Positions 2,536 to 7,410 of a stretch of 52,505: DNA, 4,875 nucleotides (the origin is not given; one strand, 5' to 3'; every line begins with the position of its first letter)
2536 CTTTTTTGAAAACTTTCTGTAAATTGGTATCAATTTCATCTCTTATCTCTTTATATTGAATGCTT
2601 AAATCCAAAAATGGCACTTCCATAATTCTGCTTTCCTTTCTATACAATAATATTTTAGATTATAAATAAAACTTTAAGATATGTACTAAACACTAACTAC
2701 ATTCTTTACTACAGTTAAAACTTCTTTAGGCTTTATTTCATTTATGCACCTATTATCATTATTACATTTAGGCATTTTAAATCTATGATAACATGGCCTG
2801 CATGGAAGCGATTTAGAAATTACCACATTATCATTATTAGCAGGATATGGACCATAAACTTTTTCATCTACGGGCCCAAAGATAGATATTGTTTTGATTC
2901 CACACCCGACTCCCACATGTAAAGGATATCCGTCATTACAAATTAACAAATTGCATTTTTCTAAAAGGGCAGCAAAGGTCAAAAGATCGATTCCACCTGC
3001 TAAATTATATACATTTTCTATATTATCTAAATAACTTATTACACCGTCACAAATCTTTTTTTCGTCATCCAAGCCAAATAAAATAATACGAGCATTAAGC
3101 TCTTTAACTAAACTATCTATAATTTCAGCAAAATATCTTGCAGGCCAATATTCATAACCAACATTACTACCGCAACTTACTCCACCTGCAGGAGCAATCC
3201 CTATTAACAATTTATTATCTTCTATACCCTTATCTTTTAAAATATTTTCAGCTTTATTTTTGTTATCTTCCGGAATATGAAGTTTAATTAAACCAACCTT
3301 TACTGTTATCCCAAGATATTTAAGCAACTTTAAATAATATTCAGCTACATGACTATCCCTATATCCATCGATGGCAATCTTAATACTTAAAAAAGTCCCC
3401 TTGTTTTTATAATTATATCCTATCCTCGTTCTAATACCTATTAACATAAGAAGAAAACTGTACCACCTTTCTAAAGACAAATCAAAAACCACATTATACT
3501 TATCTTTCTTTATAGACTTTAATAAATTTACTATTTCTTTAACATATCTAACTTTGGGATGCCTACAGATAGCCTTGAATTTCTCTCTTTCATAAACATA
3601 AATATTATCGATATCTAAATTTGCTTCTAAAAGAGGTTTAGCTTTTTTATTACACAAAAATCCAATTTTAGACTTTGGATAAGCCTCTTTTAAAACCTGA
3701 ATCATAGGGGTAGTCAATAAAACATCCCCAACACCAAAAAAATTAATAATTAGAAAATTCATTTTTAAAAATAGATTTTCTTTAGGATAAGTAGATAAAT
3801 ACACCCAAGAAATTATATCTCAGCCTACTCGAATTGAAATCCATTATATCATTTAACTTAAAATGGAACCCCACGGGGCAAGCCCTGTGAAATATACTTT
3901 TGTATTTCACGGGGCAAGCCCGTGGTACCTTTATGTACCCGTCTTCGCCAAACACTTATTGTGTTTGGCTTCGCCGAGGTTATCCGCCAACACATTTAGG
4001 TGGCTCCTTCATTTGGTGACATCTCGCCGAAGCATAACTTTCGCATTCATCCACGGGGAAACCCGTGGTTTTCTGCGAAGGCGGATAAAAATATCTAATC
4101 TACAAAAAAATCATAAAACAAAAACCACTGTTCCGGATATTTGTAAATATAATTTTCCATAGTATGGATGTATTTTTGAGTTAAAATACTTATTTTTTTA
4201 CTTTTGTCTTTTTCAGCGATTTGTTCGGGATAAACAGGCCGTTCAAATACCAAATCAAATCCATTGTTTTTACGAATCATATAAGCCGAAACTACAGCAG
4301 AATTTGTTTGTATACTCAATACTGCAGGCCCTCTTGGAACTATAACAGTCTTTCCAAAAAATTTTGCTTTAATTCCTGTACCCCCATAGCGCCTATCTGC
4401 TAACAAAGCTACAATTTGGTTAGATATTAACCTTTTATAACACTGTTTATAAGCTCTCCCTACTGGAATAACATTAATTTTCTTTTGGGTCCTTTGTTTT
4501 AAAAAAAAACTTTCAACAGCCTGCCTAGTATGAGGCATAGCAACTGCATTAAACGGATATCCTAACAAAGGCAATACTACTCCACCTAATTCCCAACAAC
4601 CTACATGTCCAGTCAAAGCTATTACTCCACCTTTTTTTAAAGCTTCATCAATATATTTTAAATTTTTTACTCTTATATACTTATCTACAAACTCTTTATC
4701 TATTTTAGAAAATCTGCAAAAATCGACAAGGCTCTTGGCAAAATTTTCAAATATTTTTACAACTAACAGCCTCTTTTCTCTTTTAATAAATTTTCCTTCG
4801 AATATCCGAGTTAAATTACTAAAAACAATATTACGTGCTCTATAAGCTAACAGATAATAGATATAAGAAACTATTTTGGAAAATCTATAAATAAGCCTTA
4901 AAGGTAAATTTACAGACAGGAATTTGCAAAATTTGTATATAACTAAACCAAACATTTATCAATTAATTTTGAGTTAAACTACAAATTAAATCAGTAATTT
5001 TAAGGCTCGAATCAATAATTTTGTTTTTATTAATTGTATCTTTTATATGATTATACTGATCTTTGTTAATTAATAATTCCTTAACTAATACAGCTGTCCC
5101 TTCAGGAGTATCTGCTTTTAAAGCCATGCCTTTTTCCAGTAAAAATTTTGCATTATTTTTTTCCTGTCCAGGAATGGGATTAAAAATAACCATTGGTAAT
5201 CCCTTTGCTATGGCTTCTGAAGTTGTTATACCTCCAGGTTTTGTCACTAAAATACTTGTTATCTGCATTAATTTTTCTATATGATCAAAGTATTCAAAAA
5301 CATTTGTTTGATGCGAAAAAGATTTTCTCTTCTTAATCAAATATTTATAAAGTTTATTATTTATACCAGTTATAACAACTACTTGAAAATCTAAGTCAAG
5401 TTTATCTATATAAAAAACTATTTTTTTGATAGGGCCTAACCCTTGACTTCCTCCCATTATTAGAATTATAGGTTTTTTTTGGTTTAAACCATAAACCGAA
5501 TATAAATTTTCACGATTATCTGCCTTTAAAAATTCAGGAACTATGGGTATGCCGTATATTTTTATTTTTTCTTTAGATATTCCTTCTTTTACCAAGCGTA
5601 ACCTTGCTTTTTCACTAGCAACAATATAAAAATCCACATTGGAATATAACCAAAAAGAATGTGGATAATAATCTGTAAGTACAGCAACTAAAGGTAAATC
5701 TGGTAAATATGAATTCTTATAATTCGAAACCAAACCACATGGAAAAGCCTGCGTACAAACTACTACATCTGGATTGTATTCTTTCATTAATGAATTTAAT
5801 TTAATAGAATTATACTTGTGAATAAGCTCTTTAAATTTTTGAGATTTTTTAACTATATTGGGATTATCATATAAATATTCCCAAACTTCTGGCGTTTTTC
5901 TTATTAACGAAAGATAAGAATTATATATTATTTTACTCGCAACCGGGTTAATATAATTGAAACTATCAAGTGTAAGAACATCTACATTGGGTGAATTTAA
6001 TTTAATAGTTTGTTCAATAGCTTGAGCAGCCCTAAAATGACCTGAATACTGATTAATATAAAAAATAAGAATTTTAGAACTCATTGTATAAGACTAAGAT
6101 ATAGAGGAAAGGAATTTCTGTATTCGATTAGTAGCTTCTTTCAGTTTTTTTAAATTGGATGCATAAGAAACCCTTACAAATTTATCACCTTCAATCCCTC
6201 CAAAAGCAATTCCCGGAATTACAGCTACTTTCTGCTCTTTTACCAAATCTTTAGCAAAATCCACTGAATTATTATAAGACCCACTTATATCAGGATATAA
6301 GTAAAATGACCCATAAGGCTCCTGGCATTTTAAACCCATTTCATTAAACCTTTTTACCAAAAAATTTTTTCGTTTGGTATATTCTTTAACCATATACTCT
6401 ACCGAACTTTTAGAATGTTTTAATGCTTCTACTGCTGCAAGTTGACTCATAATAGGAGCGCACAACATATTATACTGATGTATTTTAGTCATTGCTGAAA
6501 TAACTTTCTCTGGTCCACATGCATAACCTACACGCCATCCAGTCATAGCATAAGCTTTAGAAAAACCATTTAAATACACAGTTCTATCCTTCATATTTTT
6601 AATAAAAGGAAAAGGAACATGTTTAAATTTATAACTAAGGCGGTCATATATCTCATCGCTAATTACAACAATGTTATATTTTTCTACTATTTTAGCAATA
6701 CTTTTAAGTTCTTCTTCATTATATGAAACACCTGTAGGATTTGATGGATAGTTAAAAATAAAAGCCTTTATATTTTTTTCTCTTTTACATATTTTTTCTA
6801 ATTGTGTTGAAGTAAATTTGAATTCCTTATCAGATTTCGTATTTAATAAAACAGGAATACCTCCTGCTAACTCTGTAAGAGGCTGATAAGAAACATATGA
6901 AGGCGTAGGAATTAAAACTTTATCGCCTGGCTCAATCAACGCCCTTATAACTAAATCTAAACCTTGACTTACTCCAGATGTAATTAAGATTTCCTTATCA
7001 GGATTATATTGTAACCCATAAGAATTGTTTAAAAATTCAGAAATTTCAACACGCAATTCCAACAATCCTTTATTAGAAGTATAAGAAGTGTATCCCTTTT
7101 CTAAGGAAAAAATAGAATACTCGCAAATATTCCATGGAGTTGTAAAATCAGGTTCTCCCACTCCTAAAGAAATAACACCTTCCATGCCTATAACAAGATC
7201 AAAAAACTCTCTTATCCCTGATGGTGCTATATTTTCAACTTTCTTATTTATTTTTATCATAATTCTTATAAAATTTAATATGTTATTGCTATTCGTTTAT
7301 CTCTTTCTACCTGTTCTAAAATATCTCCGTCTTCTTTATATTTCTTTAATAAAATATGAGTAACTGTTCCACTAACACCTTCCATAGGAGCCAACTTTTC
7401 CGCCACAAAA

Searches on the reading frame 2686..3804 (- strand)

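Call 66: search_protein_families(library=pfam, proteins=[window:2686-3804:-], max_evalue=0.00001)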
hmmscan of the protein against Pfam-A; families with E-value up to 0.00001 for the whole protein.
window:2686-3804:- (372 aa): 1 family
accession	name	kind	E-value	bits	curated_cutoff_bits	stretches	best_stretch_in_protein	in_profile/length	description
PF01075.23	Glyco_transf_9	-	4.4e-22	79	22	1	93-342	3-240/247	Glycosyltransferase family 9 (heptosyltransferase)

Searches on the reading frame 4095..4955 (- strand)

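Call 66: search_protein_families(library=pfam, proteins=[window:4095-4955:-], max_evalue=0.00001)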
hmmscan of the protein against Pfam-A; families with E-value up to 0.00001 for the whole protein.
window:4095-4955:- (286 aa): 1 family
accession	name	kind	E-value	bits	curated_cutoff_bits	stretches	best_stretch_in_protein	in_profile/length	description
PF03279.18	Lip_A_acyltrans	-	2.7e-34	119.1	22.3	1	8-281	20-290/295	Bacterial lipid A biosynthesis acyltransferase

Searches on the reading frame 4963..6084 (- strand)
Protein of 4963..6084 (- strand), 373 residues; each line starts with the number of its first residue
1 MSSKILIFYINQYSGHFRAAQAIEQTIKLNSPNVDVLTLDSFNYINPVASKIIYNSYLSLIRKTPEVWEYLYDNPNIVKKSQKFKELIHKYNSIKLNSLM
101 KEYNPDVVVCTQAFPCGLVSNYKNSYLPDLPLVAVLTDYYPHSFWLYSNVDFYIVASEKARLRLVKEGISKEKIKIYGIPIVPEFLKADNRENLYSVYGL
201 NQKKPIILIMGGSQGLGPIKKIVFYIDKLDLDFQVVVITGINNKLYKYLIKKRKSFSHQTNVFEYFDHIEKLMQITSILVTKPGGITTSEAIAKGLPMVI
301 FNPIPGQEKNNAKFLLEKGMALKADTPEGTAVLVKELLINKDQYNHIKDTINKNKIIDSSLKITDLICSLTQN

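Call 66: search_protein_families(library=pfam, proteins=[window:4963-6084:-], max_evalue=0.00001)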
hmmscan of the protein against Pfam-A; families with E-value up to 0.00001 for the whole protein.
window:4963-6084:- (373 aa): 3 families
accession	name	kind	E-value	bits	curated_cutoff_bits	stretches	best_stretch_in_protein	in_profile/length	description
PF06925.17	MGDG_synth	-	3e-30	105.9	25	1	16-181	1-169/169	Monogalactosyldiacylglycerol (MGDG) synthase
PF04101.22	Glyco_tran_28_C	-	2.7e-11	44.2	22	1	206-329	1-128/166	Glycosyltransferase family 28 C-terminal domain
PF00534.26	Glycos_transf_1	-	1.5e-06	28.3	26.4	1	198-349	9-167/172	Glycosyl transferases group 1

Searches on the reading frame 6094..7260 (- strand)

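Call 66: search_protein_families(library=pfam, proteins=[window:6094-7260:-], max_evalue=0.00001)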
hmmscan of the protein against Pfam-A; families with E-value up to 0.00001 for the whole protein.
window:6094-7260:- (388 aa): 2 families
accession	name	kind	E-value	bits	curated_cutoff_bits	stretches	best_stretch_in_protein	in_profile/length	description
PF00155.27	Aminotran_1_2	-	1.2e-71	242.3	19.7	1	28-380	2-361/361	Aminotransferase class I and II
PF01276.26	OKR_DC_1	-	9.6e-06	25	27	0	85-213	79-187/417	Orn/Lys/Arg decarboxylase, major domain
